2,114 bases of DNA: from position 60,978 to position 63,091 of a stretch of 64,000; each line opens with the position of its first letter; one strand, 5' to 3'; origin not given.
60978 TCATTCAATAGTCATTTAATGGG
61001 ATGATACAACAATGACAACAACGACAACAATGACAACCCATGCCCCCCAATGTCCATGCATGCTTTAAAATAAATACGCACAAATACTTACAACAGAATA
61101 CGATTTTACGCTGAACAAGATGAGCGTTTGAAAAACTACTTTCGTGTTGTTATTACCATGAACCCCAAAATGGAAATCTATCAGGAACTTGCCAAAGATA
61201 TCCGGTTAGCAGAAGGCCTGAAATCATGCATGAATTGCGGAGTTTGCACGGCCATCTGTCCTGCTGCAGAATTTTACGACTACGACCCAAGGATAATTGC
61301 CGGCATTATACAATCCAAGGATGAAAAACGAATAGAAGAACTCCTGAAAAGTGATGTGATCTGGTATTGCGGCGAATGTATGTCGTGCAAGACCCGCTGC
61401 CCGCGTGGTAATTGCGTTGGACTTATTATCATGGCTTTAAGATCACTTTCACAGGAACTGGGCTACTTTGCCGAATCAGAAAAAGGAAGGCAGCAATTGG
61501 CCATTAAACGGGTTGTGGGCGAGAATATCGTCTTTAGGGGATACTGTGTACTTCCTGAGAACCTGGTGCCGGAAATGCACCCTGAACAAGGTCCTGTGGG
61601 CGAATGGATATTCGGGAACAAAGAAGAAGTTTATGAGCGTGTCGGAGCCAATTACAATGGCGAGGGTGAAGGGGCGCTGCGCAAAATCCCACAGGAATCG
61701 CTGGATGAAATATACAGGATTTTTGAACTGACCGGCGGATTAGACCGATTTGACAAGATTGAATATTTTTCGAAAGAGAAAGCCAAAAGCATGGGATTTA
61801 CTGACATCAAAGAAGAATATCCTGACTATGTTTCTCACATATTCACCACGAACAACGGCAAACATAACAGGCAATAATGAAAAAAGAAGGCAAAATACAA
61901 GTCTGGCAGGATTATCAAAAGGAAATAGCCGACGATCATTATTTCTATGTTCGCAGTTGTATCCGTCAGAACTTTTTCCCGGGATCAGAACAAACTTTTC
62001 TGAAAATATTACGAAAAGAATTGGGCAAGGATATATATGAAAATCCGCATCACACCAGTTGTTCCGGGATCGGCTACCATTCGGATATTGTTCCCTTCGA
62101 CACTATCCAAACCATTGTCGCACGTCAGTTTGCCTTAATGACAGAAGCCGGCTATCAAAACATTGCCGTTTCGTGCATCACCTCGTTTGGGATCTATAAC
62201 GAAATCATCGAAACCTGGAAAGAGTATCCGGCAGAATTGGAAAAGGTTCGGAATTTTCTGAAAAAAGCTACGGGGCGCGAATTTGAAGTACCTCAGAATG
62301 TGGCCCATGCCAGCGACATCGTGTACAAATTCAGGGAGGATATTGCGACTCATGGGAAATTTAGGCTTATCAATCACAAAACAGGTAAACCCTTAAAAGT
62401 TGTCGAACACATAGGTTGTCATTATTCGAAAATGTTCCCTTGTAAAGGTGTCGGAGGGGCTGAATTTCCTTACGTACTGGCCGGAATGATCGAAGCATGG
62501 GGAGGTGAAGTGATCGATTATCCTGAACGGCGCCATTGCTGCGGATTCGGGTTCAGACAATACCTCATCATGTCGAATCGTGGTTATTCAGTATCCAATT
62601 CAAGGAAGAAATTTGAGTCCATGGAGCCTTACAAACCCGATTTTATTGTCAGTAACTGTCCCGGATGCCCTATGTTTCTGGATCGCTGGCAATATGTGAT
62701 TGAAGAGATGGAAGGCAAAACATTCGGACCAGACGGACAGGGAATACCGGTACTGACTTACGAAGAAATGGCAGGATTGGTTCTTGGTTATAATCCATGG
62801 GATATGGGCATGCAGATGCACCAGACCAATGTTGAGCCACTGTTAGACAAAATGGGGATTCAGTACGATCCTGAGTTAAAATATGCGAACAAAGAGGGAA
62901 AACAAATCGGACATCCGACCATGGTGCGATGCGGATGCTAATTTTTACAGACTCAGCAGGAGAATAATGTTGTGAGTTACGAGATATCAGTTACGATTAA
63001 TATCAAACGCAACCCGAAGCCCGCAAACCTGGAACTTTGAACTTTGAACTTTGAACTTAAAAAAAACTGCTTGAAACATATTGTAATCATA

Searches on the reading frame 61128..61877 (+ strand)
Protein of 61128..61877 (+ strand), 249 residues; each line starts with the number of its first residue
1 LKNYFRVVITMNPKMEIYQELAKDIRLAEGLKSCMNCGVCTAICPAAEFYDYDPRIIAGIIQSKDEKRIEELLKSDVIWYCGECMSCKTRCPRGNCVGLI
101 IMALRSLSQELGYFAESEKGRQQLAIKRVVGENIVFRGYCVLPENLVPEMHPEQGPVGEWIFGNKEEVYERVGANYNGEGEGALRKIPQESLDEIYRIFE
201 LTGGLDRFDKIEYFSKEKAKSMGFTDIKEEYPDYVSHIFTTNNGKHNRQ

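Call 83: search_protein_families(library=pfam, proteins=[window:61128-61877:+], max_evalue=0.00001)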
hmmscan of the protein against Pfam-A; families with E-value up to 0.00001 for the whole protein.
window:61128-61877:+ (249 aa): 4 families
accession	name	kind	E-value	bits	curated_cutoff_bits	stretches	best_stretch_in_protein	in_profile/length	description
PF13183.11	Fer4_8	-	3.4e-11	43.9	27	1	31-94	2-67/68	4Fe-4S dicluster domain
PF13534.11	Fer4_17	-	7.8e-08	33.2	22.2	1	33-94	1-59/61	4Fe-4S dicluster domain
PF13237.11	Fer4_10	-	1.2e-07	31.9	25.5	1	31-92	6-53/53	4Fe-4S dicluster domain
PF13187.11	Fer4_9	-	2.3e-06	28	27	0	34-94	2-50/52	4Fe-4S dicluster domain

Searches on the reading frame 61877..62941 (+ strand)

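Call 83: search_protein_families(library=pfam, proteins=[window:61877-62941:+], max_evalue=0.00001)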
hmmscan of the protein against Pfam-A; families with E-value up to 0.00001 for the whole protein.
window:61877-62941:+ (354 aa): 1 family
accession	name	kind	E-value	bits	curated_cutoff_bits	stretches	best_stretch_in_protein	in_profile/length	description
PF02754.22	CCG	-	6.9e-12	45.7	20.6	1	177-268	3-84/85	Cysteine-rich domain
